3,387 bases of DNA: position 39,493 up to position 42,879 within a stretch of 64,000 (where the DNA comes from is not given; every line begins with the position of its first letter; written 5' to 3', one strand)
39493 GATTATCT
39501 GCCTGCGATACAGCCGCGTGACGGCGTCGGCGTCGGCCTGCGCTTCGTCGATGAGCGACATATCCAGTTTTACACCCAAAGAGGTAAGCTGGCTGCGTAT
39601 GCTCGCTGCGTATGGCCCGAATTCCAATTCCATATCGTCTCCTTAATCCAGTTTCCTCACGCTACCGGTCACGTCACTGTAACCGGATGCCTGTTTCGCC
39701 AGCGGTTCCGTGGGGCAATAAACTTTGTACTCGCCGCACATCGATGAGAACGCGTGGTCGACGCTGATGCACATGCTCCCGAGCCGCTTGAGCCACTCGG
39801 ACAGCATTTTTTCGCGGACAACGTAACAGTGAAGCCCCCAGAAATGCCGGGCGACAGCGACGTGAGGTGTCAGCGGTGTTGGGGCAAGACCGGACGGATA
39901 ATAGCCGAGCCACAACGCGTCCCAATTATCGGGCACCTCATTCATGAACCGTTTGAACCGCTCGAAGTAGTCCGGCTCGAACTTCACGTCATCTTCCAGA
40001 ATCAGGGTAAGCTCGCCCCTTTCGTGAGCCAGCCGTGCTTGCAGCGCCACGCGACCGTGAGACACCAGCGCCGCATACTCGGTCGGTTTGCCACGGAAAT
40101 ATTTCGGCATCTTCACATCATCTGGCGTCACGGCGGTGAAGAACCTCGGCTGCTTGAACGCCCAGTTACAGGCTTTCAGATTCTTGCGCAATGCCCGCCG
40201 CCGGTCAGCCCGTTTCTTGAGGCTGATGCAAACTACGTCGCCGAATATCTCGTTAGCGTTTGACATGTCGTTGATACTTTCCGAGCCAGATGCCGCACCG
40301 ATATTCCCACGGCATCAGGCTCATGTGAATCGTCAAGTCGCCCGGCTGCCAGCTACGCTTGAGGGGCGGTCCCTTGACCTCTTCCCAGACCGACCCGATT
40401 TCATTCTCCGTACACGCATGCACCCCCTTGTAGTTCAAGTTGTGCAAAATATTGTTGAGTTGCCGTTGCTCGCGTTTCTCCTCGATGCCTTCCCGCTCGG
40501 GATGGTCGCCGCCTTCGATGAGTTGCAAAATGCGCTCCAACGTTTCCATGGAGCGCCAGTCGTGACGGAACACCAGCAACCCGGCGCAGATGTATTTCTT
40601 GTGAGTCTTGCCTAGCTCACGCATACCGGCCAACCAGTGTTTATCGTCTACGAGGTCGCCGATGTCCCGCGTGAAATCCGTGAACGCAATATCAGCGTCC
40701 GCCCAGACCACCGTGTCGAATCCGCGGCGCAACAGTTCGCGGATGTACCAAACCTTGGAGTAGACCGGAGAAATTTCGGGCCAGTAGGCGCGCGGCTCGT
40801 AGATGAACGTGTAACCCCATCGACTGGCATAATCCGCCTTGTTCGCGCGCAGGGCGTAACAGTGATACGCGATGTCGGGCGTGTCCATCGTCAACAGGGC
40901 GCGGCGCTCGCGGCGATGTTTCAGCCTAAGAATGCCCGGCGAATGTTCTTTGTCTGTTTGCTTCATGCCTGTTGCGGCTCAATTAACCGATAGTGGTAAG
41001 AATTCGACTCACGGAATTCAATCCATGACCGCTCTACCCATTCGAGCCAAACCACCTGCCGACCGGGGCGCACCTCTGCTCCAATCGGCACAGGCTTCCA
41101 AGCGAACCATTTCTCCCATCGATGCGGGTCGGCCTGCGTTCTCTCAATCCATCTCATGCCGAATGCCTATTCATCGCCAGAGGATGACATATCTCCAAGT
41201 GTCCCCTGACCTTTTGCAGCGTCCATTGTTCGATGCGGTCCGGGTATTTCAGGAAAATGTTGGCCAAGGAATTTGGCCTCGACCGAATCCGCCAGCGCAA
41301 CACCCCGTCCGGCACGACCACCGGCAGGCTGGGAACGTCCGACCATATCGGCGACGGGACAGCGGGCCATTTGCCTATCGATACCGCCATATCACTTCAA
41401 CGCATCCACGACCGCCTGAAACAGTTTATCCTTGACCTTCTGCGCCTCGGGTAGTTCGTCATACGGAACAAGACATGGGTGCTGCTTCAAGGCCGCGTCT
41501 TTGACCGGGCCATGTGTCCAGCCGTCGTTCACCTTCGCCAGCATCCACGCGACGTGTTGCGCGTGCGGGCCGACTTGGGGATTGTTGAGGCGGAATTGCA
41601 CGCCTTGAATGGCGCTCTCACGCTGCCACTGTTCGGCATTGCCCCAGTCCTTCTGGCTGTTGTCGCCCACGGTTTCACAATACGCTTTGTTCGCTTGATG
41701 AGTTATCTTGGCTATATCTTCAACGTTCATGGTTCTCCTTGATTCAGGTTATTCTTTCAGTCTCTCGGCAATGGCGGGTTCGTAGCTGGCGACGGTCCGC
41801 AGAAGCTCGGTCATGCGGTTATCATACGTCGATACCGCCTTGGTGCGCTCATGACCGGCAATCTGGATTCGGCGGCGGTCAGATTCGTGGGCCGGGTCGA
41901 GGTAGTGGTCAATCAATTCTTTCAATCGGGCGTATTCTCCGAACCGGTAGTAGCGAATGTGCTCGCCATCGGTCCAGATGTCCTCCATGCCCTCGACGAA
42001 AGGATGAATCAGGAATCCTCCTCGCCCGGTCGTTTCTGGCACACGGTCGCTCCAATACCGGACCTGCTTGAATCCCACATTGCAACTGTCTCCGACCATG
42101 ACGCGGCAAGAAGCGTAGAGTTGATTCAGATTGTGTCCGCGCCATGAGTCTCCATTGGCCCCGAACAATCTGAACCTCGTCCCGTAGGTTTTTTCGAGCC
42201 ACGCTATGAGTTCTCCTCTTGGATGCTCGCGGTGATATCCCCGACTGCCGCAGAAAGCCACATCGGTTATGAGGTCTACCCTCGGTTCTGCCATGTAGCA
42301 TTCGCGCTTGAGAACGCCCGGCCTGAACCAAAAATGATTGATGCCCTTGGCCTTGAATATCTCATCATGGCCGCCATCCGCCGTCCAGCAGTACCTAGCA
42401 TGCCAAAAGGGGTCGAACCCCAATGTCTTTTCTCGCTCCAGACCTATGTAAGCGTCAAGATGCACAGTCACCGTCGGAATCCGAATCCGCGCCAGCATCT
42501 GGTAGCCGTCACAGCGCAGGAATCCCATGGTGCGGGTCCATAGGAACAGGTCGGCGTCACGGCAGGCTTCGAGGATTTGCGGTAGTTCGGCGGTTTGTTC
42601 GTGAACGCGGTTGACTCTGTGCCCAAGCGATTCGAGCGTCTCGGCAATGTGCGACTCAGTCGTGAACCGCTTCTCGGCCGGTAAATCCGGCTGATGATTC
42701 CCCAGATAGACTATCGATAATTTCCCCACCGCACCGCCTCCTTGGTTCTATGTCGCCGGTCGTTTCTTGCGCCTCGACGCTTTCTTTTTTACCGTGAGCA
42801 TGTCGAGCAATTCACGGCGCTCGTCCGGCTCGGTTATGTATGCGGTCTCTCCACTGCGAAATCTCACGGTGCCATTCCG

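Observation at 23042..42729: About 20-kb glycan synthesis and decoration island embedded in the phage between the portal and MuF modules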

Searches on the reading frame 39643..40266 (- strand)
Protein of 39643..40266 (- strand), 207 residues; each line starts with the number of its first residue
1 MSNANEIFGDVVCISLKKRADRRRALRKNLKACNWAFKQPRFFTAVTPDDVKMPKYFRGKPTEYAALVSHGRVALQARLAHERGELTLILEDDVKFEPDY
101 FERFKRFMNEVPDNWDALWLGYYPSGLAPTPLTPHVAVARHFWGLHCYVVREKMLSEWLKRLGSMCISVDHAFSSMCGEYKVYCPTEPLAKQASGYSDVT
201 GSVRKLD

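Call 5: search_protein_families(library=pfam, proteins=[window:39643-40266:-], max_evalue=0.01)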
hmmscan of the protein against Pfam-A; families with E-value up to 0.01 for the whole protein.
window:39643-40266:- (207 aa): 1 family
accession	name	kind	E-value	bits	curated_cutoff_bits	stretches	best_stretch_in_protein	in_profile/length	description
PF01755.23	Glyco_transf_25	-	2.1e-05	24.9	24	1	13-112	6-114/199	Glycosyltransferase family 25 (LPS biosynthesis protein)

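Call 82: search_protein_families(library=ncbifam, proteins=[window:39643-40266:-], max_evalue=0.05)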
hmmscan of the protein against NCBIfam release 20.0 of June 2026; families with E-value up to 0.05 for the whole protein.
window:39643-40266:- (207 aa): 0 families

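Call 110: search_protein_families(library=phrogs, proteins=[window:39643-40266:-], max_evalue=0.001)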
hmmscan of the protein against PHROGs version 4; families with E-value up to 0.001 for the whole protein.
window:39643-40266:- (207 aa): 1 family
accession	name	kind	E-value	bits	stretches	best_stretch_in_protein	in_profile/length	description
phrog_2835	-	moron, auxiliary metabolic gene and host takeover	4.7e-08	33.7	1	7-152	15-163/280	glucosyltransferase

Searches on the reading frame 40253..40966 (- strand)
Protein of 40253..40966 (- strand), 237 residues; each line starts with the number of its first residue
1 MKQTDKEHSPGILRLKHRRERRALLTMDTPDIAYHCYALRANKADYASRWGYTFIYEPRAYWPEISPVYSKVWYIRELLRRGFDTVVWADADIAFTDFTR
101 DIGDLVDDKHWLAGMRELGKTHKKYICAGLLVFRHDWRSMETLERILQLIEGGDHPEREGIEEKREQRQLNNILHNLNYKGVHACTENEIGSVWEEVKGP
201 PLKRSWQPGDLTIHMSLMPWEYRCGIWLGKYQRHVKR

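Call 5: search_protein_families(library=pfam, proteins=[window:40253-40966:-], max_evalue=0.01)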
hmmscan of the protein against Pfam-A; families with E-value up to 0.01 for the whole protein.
window:40253-40966:- (237 aa): 1 family
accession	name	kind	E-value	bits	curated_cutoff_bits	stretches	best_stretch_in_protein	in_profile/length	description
PF05637.18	Glyco_transf_34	-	0.0034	17.6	23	1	41-104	30-97/238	galactosyl transferase GMA12/MNN10 family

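Call 82: search_protein_families(library=ncbifam, proteins=[window:40253-40966:-], max_evalue=0.05)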
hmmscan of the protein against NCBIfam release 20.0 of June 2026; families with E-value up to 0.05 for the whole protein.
window:40253-40966:- (237 aa): 0 families

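Call 109: search_solved_structures(query=window:40253-40966:-, max_evalue=5)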
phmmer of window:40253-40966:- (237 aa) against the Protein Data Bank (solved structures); distinct sequences matched with E-value up to 5: 2.
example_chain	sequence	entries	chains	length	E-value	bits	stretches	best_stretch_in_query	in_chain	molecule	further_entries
9p3j_B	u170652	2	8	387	0.36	13.4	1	36-111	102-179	Xyloglucan 6-xylosyltransferase 5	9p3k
8snb_7Q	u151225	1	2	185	1.1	11.8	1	27-68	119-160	TEPP protein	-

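Call 110: search_protein_families(library=phrogs, proteins=[window:40253-40966:-], max_evalue=0.001)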
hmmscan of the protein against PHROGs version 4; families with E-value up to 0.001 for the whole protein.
window:40253-40966:- (237 aa): 0 families

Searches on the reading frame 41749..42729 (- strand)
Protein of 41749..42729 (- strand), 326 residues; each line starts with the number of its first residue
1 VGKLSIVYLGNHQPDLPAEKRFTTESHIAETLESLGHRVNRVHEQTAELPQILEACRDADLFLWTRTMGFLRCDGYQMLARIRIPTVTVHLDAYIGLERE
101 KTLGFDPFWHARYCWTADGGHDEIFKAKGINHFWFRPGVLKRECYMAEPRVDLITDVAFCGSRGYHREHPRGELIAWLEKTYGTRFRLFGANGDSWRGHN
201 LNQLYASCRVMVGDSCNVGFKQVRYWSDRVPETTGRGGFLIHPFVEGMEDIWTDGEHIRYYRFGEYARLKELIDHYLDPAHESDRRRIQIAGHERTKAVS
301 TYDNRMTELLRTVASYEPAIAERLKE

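Call 5: search_protein_families(library=pfam, proteins=[window:41749-42729:-], max_evalue=0.01)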
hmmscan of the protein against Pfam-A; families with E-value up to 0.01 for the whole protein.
window:41749-42729:- (326 aa): 1 family
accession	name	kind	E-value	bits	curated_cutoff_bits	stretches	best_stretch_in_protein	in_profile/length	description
PF13524.12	Glyco_trans_1_2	-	2.4e-16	60.4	25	1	173-310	4-143/144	Glycosyl transferase-like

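Call 10: find_encoding_contigs(protein=window:41749-42729:-, flank=10000, max_places=6)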
Protein window:41749-42729:- (326 aa): 5 contigs read that carry it; 1 place shown.
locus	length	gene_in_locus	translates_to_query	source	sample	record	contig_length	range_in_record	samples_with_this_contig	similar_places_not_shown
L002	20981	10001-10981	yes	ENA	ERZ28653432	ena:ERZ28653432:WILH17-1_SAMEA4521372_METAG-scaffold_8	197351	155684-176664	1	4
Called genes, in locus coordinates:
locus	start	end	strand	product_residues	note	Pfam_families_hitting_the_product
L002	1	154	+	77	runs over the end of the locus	-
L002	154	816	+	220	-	-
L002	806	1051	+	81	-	-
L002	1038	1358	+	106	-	-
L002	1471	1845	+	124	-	-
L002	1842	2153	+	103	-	-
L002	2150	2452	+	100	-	-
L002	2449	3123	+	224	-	-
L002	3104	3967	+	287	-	-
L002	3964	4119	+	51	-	-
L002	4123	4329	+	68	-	-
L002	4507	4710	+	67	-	-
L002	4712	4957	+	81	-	-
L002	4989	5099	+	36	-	-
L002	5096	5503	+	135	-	-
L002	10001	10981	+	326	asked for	PF13524:Glyco_trans_1_2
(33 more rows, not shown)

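Call 35: search_dna_similar(query=window:41749-42729:-, collection=phages, mode=protein, max_rows=30, max_evalue=0.001)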
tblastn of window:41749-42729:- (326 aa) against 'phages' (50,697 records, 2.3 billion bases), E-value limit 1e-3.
Records with a match: 9; places in all: 9; records where one place covers at least 80% of the query: 2.
Best place of each record, by identity: <60% 9.
By first word of the organism name: Streptomyces 9.
By host as written in the record: Streptomyces viridochromogenes DSM40736 5; Streptomyces griseus ATCC 10137 2; Streptomyces toxytricini NRRL B-5426 1; Streptomyces sp. RKBHB-173 1.
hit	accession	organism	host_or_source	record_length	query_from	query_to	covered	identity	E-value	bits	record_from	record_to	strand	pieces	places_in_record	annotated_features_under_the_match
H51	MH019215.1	Streptomyces phage Yara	Streptomyces toxytricini NRRL B-5426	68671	4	322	98%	32.9%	1e-37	148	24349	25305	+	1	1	28: glycosyltransferase | 29: hypothetical protein | 27: hypothetical protein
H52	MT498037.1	Streptomyces phage Dryad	Streptomyces viridochromogenes DSM40736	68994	28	274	76%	40.2%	2e-40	156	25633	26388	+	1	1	34: glycosyltransferase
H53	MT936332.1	Streptomyces phage phiRKBJ001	Streptomyces sp. RKBHB-173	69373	28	321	90%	33.0%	1e-34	139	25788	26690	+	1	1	glycosyltransferase | hypothetical protein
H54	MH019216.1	Streptomyces phage Wentworth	Streptomyces griseus ATCC 10137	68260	28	263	72%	36.9%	3e-34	138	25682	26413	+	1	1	32: glycosyltransferase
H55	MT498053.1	Streptomyces phage PHTowN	Streptomyces viridochromogenes DSM40736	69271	28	250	68%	38.7%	1e-34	139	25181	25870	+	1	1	31: glycosyltransferase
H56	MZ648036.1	Streptomyces phage Lizz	Streptomyces viridochromogenes DSM40736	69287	28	250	68%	38.7%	1e-34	139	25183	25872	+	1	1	31: glycosyltransferase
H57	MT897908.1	Streptomyces phage ShakeNBake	Streptomyces viridochromogenes DSM40736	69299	28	250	68%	38.7%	1e-34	139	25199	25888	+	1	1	31: glycosyltransferase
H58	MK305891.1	Streptomyces phage Gibson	Streptomyces griseus ATCC 10137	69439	28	250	68%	38.7%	1e-34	139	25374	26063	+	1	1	31: glycosyltransferase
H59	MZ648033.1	Streptomyces phage Rooney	Streptomyces viridochromogenes DSM40736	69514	28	250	68%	38.7%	1e-34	139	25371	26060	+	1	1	31: glycosyltransferase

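Call 37: get_annotated_region(hit=H51, flank=14000)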
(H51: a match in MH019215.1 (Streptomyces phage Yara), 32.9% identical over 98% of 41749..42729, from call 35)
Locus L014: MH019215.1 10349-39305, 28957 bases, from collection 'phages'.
description: Streptomyces phage Yara, complete genome.
organism: Streptomyces phage Yara (NCBI taxid 2126736)
taxonomy: Viruses; Duplodnaviria; Heunggongvirae; Uroviricota; Caudoviricetes
host: Streptomyces toxytricini NRRL B-5426; source: soil; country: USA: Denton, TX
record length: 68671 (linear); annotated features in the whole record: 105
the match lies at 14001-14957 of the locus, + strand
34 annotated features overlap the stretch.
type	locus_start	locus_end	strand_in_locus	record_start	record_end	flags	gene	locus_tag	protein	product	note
CDS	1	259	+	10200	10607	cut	16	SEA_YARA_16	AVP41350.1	tail terminator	-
CDS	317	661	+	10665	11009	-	17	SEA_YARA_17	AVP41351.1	hypothetical protein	-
CDS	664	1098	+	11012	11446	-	18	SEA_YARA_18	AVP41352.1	major tail protein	-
CDS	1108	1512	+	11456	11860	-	19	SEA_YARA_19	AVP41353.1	tail assembly chaperone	-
CDS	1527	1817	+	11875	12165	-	20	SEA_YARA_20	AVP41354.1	hypothetical protein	-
CDS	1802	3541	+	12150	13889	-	21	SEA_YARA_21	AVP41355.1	tape measure protein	-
CDS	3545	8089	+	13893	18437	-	22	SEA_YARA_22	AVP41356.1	hypothetical protein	-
CDS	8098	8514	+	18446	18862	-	23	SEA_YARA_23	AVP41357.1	hypothetical protein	-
CDS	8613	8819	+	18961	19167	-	24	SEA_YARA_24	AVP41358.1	hypothetical protein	-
CDS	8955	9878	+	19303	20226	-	25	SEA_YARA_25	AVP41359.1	lysin A, N-acetylmuramoyl-L-alanine amidase domain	lysin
CDS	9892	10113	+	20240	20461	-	26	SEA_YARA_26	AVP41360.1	hypothetical protein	-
CDS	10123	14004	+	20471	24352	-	27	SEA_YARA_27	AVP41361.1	hypothetical protein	-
CDS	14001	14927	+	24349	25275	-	28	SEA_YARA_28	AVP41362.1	glycosyltransferase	-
CDS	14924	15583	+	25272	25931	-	29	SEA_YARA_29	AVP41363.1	hypothetical protein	-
CDS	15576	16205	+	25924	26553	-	30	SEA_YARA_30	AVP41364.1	methyltransferase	-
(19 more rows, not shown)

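Call 110: search_protein_families(library=phrogs, proteins=[window:41749-42729:-], max_evalue=0.001)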
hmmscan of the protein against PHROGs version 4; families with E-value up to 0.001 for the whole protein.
window:41749-42729:- (326 aa): 1 family
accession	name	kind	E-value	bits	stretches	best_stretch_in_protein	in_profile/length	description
phrog_28745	-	moron, auxiliary metabolic gene and host takeover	1.5e-48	166.7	1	25-275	21-279/315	glycosyltransferase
